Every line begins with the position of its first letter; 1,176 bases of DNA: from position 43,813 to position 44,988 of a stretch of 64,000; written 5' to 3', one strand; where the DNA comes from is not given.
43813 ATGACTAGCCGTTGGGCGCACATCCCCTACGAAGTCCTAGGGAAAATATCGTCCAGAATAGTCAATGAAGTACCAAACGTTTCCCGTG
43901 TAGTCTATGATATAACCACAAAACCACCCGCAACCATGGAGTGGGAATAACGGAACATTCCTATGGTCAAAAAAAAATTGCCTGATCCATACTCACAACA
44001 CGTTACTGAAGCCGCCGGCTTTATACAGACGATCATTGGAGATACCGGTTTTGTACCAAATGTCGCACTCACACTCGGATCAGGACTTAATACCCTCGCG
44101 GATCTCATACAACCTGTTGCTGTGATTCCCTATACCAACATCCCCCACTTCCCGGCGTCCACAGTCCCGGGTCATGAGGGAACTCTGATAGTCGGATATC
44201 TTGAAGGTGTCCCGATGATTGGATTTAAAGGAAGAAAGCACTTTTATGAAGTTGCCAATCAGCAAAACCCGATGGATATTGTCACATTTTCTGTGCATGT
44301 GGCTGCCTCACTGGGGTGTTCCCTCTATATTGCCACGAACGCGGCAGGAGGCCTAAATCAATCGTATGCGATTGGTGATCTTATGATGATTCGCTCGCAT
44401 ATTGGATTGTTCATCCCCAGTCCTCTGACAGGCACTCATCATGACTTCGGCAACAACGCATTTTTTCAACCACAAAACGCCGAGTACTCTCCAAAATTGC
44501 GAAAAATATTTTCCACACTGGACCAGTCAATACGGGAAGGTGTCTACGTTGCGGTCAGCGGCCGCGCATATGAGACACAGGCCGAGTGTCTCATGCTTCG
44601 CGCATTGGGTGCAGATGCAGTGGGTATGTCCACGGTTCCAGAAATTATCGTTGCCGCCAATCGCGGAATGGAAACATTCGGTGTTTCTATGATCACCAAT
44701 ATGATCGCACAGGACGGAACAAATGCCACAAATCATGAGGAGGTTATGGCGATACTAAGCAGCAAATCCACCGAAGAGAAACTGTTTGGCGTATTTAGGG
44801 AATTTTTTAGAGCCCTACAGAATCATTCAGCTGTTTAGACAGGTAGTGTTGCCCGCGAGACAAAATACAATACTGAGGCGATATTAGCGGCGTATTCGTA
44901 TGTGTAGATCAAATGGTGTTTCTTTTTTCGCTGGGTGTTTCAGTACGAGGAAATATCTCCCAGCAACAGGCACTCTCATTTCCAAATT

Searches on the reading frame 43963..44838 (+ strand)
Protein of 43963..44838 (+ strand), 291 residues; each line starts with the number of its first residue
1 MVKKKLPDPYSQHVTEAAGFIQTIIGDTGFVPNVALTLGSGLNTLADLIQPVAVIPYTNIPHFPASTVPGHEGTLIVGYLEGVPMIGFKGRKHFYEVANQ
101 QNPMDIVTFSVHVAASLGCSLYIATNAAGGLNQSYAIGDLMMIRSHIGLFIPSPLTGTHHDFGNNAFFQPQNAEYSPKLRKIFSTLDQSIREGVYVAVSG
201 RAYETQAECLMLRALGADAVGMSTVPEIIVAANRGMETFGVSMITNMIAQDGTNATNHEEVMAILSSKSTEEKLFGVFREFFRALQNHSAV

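Call 17: search_protein_families(library=pfam, proteins=[window:43963-44838:+], max_evalue=0.001)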
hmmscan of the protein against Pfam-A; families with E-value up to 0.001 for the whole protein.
window:43963-44838:+ (291 aa): 1 family
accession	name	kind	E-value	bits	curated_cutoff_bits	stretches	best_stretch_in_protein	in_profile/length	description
PF01048.26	PNP_UDP_1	-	2.3e-38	132.4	25.1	1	34-266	2-218/233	Phosphorylase superfamily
